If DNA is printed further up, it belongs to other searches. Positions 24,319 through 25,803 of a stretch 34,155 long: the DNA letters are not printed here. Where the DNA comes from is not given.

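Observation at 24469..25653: TagF/TagB-like enzyme as a candidate CMP-phosphonate:glycan phosphonotransferase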

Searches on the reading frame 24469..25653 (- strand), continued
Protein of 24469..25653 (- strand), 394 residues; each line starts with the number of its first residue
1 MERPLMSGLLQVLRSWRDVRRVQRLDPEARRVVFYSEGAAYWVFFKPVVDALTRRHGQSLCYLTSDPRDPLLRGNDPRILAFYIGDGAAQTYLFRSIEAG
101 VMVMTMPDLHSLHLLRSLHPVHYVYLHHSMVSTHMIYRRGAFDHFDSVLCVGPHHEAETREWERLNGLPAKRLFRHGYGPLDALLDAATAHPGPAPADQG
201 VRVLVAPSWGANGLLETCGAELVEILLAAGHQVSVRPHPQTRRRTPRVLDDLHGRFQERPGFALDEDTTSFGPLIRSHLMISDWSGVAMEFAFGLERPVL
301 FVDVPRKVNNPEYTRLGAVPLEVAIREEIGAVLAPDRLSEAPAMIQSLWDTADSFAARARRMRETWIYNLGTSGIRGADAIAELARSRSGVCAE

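Call 32: search_protein_families(library=pfam, proteins=[L042:4019-7003:+, L064:2250-2885:+, L052:13122-14498:+, L071:11567-13075:+, L045:11140-11382:+, L042:1604-3712:+, L033:8443-9603:-, L012:9041-10177:+, L062:13861-15495:-, L068:17593-18738:-], max_evalue=0.001)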
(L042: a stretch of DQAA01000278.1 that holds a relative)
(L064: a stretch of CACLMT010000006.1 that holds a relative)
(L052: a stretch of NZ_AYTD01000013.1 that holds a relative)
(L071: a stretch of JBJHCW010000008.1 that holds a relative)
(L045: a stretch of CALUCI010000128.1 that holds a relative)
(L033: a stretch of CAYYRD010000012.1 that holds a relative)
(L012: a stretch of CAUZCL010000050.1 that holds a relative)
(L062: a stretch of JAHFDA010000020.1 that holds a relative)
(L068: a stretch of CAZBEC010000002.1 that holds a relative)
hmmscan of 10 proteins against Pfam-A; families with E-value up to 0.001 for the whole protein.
L042:4019-7003:+ (994 aa): 2 families
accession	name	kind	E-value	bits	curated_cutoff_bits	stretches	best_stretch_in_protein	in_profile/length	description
PF00391.29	PEP-utilizers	-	1.6e-10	40.9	23.1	1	918-984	4-68/72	PEP-utilising enzyme, mobile domain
PF01326.24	PPDK_N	-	8.9e-10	38.8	27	1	279-356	100-190/328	Pyruvate phosphate dikinase, AMP/ATP-binding domain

L064:2250-2885:+ (211 aa): 2 families
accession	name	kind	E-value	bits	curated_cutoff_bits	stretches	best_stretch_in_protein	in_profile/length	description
PF07722.19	Peptidase_C26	-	2.8e-27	96.4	20.5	1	3-190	3-219/219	Peptidase C26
PF00117.34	GATase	-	2.9e-15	56.9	22.8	1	27-208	14-187/190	Glutamine amidotransferase class-I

L052:13122-14498:+ (458 aa): 1 family
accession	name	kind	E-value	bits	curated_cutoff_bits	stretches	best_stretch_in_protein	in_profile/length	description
PF00551.24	Formyl_trans_N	-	0.00012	22.3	26.1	1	312-376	85-150/181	Formyl transferase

L071:11567-13075:+ (502 aa): 1 family
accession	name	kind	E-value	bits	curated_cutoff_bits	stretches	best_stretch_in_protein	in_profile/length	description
PF02096.25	60KD_IMP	-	3.9e-38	131.4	35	1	292-492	1-162/163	60Kd inner membrane protein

L045:11140-11382:+ (80 aa): 0 families

L042:1604-3712:+ (702 aa): 1 family
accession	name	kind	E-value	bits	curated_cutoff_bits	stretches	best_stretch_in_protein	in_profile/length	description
PF00884.28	Sulfatase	-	5.7e-10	39.4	25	1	356-505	147-295/301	Sulfatase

L033:8443-9603:- (386 aa): 2 families
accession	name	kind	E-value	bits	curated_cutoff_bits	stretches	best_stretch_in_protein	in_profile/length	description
PF13714.12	PEP_mutase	-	2.9e-48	165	31.5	1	34-292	5-240/240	Phosphoenolpyruvate phosphomutase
PF12804.13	NTP_transf_3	-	4.7e-05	24.1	27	1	337-385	2-49/160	MobA-like NTP transferase domain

L012:9041-10177:+ (378 aa): 9 families
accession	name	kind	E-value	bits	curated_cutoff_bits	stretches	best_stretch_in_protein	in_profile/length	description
PF13847.12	Methyltransf_31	-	2.7e-12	47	27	1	218-334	3-114/145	Methyltransferase domain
PF13649.12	Methyltransf_25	-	4.2e-11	43.8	27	1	222-319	1-97/97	Methyltransferase domain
PF13489.12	Methyltransf_23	-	2.2e-09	37.7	27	1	214-328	18-121/164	Methyltransferase domain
PF08241.18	Methyltransf_11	-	3.3e-09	37.7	21.2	1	223-323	1-95/95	Methyltransferase domain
PF08242.18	Methyltransf_12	-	8.7e-08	33.2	30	1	223-321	1-98/98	Methyltransferase domain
PF06325.19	PrmA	-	5.2e-06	26.6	22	1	218-288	161-231/296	Ribosomal protein L11 methyltransferase (PrmA)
PF08003.17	Methyltransf_9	-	2.9e-05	23.6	23.8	1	217-290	114-189/315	Protein of unknown function (DUF1698)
PF02353.26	CMAS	-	0.00031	20.6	27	1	218-327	62-168/273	Mycolic acid cyclopropane synthetase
PF05175.20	MTS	-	0.00051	20.2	23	1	204-289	18-104/170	Methyltransferase small domain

L062:13861-15495:- (544 aa): 2 families
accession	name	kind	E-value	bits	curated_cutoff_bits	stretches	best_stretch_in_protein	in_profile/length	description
PF00884.28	Sulfatase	-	3.6e-16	59.8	25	1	195-493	5-288/301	Sulfatase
PF01663.27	Phosphodiest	-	0.00081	19.5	23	0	421-461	184-224/342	Type I phosphodiesterase / nucleotide pyrophosphatase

L068:17593-18738:- (381 aa): 2 families
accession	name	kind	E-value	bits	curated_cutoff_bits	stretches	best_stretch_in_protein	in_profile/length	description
PF02775.26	TPP_enzyme_C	-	3.1e-17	63.2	21.9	1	234-348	25-151/151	Thiamine pyrophosphate enzyme, C-terminal TPP binding domain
PF02776.23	TPP_enzyme_N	-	7e-11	42.4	26.8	1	12-116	12-114/119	Thiamine pyrophosphate enzyme, N-terminal TPP binding domain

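Call 36: search_protein_families(library=ncbifam, proteins=[window:24469-25653:-, L042:4019-7003:+, L064:2250-2885:+, L070:3430-4209:+, L052:13122-14498:+, L071:11567-13075:+], max_evalue=0.001)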
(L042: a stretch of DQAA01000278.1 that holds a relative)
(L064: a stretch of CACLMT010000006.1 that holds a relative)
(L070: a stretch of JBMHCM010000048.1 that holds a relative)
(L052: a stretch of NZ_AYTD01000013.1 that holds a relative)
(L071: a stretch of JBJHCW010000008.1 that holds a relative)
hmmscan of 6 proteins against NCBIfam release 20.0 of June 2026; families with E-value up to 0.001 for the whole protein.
window:24469-25653:- (394 aa): 0 families

L042:4019-7003:+ (994 aa): 16 families
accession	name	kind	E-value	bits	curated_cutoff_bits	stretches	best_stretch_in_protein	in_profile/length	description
NF004508.0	PRK05849.1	equivalog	5.2e-251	835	501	2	353-993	154-788/789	hypothetical protein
NF004881.0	PRK06241.2-2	equivalog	1.1e-15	57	883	2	903-991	802-888/898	phosphoenolpyruvate synthase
NF052631.1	prodigiosin_PigC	equivalog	5.4e-10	37.8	1300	1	260-312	72-124/883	prodigiosin ligase PigC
NF004878.0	PRK06241.1-3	subfamily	1.5e-08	33.2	945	1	709-969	594-866/891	phosphoenolpyruvate synthase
NF004882.0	PRK06241.2-3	equivalog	1.2e-07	30.3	850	0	900-970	728-797/827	phosphoenolpyruvate synthase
NF004883.0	PRK06241.2-4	equivalog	6.5e-07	27.9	1063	0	903-969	825-890/928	phosphoenolpyruvate synthase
NF005057.0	PRK06464.1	equivalog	8.4e-07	27.4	598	0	925-970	394-438/798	phosphoenolpyruvate synthase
NF041857.1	RIF_Ptrans_rph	equivalog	3.3e-06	25.7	999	1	907-969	780-841/864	rifamycin-inactivating phosphotransferase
NF004877.0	PRK06241.1-2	subfamily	9.7e-06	24.1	866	0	917-969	794-845/869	phosphoenolpyruvate synthase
NF004879.0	PRK06241.1-4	equivalog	1.7e-05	23.2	976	1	906-969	783-845/868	phosphoenolpyruvate synthase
TIGR01418.1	PEP_synth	equivalog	2.2e-05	23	739.75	0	918-970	383-434/784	pyruvate, water dikinase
NF004880.0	PRK06241.2-1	equivalog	3.3e-05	22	972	0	911-969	757-814/837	phosphoenolpyruvate synthase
NF006150.0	PRK08296.1-2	subfamily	0.00018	19.8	650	1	905-989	518-601/633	hypothetical protein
NF006152.0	PRK08296.1-4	equivalog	0.00036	19.1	723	1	904-982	520-597/609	hypothetical protein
NF000283.1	RPH_KJ151292.1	equivalog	0.0004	18.7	1700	0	915-969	788-841/865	rifamycin-inactivating phosphotransferase Rph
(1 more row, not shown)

L064:2250-2885:+ (211 aa): 18 families
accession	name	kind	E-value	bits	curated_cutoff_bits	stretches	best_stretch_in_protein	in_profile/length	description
NF045546.1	GCDPHdlase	equivalog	2.3e-39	135.6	250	1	1-197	1-187/198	gamma-glutamyl-CDP-amidate hydrolase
NF001975.0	PRK00758.1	equivalog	2.6e-15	56.5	198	1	44-193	31-167/185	GMP synthase subunit A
TIGR00888.1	guaA_Nterm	equivalog_domain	9.4e-14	51.2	172.15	1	56-193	42-169/188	glutamine-hydrolyzing GMP synthase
NF005367.0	PRK06895.1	equivalog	2.6e-11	43.8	265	1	92-191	69-172/190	anthranilate synthase component II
NF010081.0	PRK13566.1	equivalog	2.7e-11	42.4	645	1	86-191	591-700/729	anthranilate synthase component I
NF011201.0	PRK14607.1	equivalog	6.4e-10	38.3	670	1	93-191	71-172/534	bifunctional anthranilate synthase component II/anthranilate phosphoribosyltransferase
NF008471.0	PRK11366.1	equivalog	9.8e-10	38.3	266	1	75-118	87-130/254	gamma-glutamyl-gamma-aminobutyrate hydrolase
NF000848.1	PRK00074.1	equivalog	4.3e-09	35.5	400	1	90-195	65-174/512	glutamine-hydrolyzing GMP synthase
TIGR01823.1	PabB-fungal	equivalog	4.6e-09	35.1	442.55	1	80-208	71-201/742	aminodeoxychorismate synthase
TIGR01815.1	TrpE-clade3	equivalog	3.7e-08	31.8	739.15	1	91-190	584-687/717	anthranilate synthase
NF005849.0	PRK07765.1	equivalog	7.9e-08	31.8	308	1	78-190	59-174/219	aminodeoxychorismate/anthranilate synthase component II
TIGR00566.1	trpG_papA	subfamily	3.9e-07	30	121.05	1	78-190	57-175/192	glutamine amidotransferase of anthranilate synthase or aminodeoxychorismate synthase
TIGR01368.1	CPSaseIIsmall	equivalog_domain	5.7e-07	28.8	307.35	1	90-196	241-346/361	glutamine-hydrolyzing carbamoyl-phosphate synthase small subunit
NF005799.0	PRK07649.1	equivalog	9.3e-06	25.3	327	1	95-192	72-172/195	aminodeoxychorismate/anthranilate synthase component II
NF005072.0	PRK06490.1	equivalog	4.4e-05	22.6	339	1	88-190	85-186/251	glutamine amidotransferase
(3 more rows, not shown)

L070:3430-4209:+ (259 aa): 34 families (the best 25 are shown)
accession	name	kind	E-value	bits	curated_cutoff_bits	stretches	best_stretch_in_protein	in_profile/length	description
TIGR03992.1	Arch_glmU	subfamily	1.7e-19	70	292.1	1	1-162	1-155/393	bifunctional sugar-1-phosphate nucleotidylyltransferase/acetyltransferase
NF041313.1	UDPGP_AglF_Halo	equivalog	1e-16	61.1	400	1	1-106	1-110/234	UTP--glucose-1-phosphate uridylyltransferase AglF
NF045761.1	NAMPUrTaseMurU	equivalog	9.9e-14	51.7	250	1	1-58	1-58/226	N-acetylmuramate alpha-1-phosphate uridylyltransferase MurU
NF052502.1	man1P_GTase_Rv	exception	5.5e-12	45.2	440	1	3-64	3-64/352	mannose-1-phosphate guanylyltransferase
NF041173.1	Sug_nt_acttase_Thmprot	equivalog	8e-12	44.8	600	1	1-161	1-154/405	bifunctional sugar-1-phosphate nucleotidylyltransferase/acetyltransferase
TIGR01208.1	rmlA_long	equivalog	3.1e-11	42.8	320.25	1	3-59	2-59/353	glucose-1-phosphate thymidylyltransferase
TIGR01099.1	galU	equivalog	3.9e-10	39.7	326.8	1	3-66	4-67/261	UTP--glucose-1-phosphate uridylyltransferase GalU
NF045697.1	MurNAcPUrMurU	equivalog_domain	1.3e-09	37.8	370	1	5-62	2-59/229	N-acetylmuramate alpha-1-phosphate uridylyltransferase MurU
NF041135.1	IPPtranDIPPsyn_Thcocales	equivalog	3e-09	36.4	580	1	2-173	2-162/419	bifunctional L-myo-inositol-1-phosphate cytidylyltransferase/CDP-L-myo-inositol myo-inositolphosphotransferase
NF010935.0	PRK14355.1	equivalog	1.3e-08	33.9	718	1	3-114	6-119/459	bifunctional UDP-N-acetylglucosamine diphosphorylase/glucosamine-1-phosphate N-acetyltransferase GlmU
NF045665.1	NTPtran_DVU1551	equivalog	1.6e-08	34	315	1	2-89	2-87/359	DVU_1551 family NTP transferase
TIGR01173.1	glmU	equivalog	1.8e-08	33.7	366.85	1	3-102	3-102/452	bifunctional UDP-N-acetylglucosamine diphosphorylase/glucosamine-1-phosphate N-acetyltransferase GlmU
NF010933.0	PRK14353.1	equivalog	2.3e-08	33.1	505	1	2-114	7-122/453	bifunctional UDP-N-acetylglucosamine diphosphorylase/glucosamine-1-phosphate N-acetyltransferase GlmU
TIGR02623.1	G1P_cyt_trans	equivalog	7.2e-08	32.2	300.25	1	1-61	1-61/255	glucose-1-phosphate cytidylyltransferase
NF010934.1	PRK14354.1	equivalog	3.9e-07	28.9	450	1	3-102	2-100/447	bifunctional UDP-N-acetylglucosamine diphosphorylase/glucosamine-1-phosphate N-acetyltransferase GlmU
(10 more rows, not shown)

L052:13122-14498:+ (458 aa): 1 family
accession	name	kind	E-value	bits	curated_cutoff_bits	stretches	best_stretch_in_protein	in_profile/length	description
TIGR00460.1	fmt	equivalog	0.00082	18.6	201.5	0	311-376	84-150/315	methionyl-tRNA formyltransferase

L071:11567-13075:+ (502 aa): 21 families
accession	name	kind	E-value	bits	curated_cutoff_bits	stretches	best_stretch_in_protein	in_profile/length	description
NF002353.0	PRK01318.1-4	equivalog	7.4e-46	157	365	1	172-498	262-579/596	membrane protein insertase YidC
NF002352.0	PRK01318.1-3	equivalog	2.5e-45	155.6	447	1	221-495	306-552/562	membrane protein insertase YidC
TIGR03592.1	yidC_oxa1_cterm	subfamily_domain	4.2e-43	147.6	84.3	1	291-492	1-190/191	membrane protein insertase YidC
NF002355.0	PRK01318.2-2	equivalog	4.8e-41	140.9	891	1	275-497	380-599/602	membrane protein insertase YidC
NF002168.0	PRK01001.1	equivalog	1.8e-38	132.4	670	1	235-493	509-776/795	membrane protein insertase YidC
NF002351.0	PRK01318.1-1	equivalog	2.4e-38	132.2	740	1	218-493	284-532/545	membrane protein insertase YidC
NF002357.0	PRK01318.2-4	equivalog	8.8e-36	123.7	479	1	268-498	311-519/532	membrane protein insertase YidC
NF002356.0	PRK01318.2-3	equivalog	1.6e-33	116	460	1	232-492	308-572/627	membrane protein insertase YidC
NF002358.0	PRK01318.2-5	equivalog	2.3e-29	102.6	605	1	282-491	331-535/545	membrane protein insertase YidC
NF002354.0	PRK01318.2-1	equivalog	2.1e-27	95.9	1094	1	276-493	337-532/548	membrane protein insertase YidC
NF002359.0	PRK01318.2-6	equivalog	1.1e-26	93.4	600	1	270-488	361-574/624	membrane protein insertase YidC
NF002803.0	PRK02944.1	equivalog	1e-20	74.2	377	1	270-491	36-240/255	YidC family membrane integrase SpoIIIJ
NF002350.0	PRK01315.1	equivalog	5.8e-20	71.7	282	1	291-491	41-254/329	membrane protein insertase YidC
NF002734.0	PRK02654.1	equivalog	4.5e-17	62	324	1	279-383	14-116/384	membrane protein insertase YidC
NF002899.0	PRK03449.1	equivalog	1.1e-12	47.7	276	1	267-385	13-120/359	membrane protein insertase YidC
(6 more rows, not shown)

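Call 38: fold_search(model_id=the predicted structure, library=pdb)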
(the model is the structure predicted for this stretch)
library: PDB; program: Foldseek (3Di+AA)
matches with E <= 10: 1695; with E <= 0.001: 334
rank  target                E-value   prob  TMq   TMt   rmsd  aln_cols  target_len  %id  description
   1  3l7k_D                8.0e-13  1.00  0.59  0.59   6.7       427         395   14  Structure of the Wall Teichoic Acid Polymerase TagF, H444N + CDPG (15 minute soak) (released 2010-04-28)
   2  3l7m_B                1.3e-12  1.00  0.59  0.57   7.1       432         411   14  Structure of the Wall Teichoic Acid Polymerase TagF, H548A (released 2010-04-28)
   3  3l7j_A                5.3e-12  1.00  0.59  0.57   7.1       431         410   14  Structure of the Wall Teichoic Acid Polymerase TagF, H444N variant (released 2010-04-28)
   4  3l7j_B                5.6e-12  1.00  0.59  0.57   7.2       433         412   12  Structure of the Wall Teichoic Acid Polymerase TagF, H444N variant (released 2010-04-28)
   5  3l7i_A                1.1e-11  1.00  0.56  0.54   7.4       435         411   15  Structure of the Wall Teichoic Acid Polymerase TagF (released 2010-04-28)
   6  3l7k_B                1.2e-11  1.00  0.57  0.56   7.3       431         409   15  Structure of the Wall Teichoic Acid Polymerase TagF, H444N + CDPG (15 minute soak) (released 2010-04-28)
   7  1v4v_A                8.1e-10  1.00  0.51  0.53   7.4       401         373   16  Crystal Structure Of UDP-N-Acetylglucosamine 2-Epimerase From Thermus Thermophilus HB8 (released 2003-12-02)
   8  7d1i_A                2.7e-09  1.00  0.44  0.48   7.8       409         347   12  Crystal structure of acinetobacter baumannii MurG (released 2021-07-14)
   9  8b5s_A                5.7e-09  1.00  0.49  0.52   7.2       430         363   12  Crystal Structure of P. aeruginosa WaaG in complex with UDP-glucose (released 2023-10-04)
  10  8b5s_B                6.3e-09  1.00  0.48  0.51   7.6       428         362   13  Crystal Structure of P. aeruginosa WaaG in complex with UDP-glucose (released 2023-10-04)
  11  1v4v_B                6.7e-09  1.00  0.55  0.58   6.6       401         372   16  Crystal Structure Of UDP-N-Acetylglucosamine 2-Epimerase From Thermus Thermophilus HB8 (released 2003-12-02)
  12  8b62_A                6.7e-09  1.00  0.51  0.54   7.0       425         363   13  Crystal Structure of P. aeruginosa WaaG in complex with UDP-galactose (released 2023-10-04)
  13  1f6d_C                7.1e-09  1.00  0.55  0.59   6.2       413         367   16  THE STRUCTURE OF UDP-N-ACETYLGLUCOSAMINE 2-EPIMERASE FROM E. COLI. (released 2000-12-13)
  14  8qoy                  1.2e-08  1.00  0.53  0.24   7.2       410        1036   13  Capsular polysaccharide synthesis multienzyme of Actinobacillus Pleuropneumoniae serotype 3 (released 2024-07-03)
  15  4nes                  1.3e-08  1.00  0.54  0.58   6.8       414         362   14  Crystal structure of Methanocaldococcus jannaschii UDP-GlcNAc 2-epimerase in complex with UDP-GlcNAc and UDP (released 2014-04-23)
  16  8a0m_C                1.3e-08  1.00  0.48  0.20   8.3       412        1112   12  Capsular polysaccharide synthesis multienzyme in complex with capsular polymer fragment (released 2023-04-26)
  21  8a0m_A                3.4e-08  1.00  0.48  0.20   7.6       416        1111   12  Capsular polysaccharide synthesis multienzyme in complex with capsular polymer fragment (released 2023-04-26)
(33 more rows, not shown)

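Call 39: search_solved_structures(query=A1, max_evalue=10, show_alignments=5)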
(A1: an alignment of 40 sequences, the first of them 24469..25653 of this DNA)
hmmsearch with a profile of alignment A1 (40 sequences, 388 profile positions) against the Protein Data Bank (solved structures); distinct sequences matched with E-value up to 10: 0.

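Call 40: search_dna_similar(query=window:24469-25653:-, collection=plasmids, mode=protein, max_evalue=0.001, max_rows=20)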
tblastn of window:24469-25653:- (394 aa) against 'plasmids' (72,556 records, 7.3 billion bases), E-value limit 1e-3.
No match.
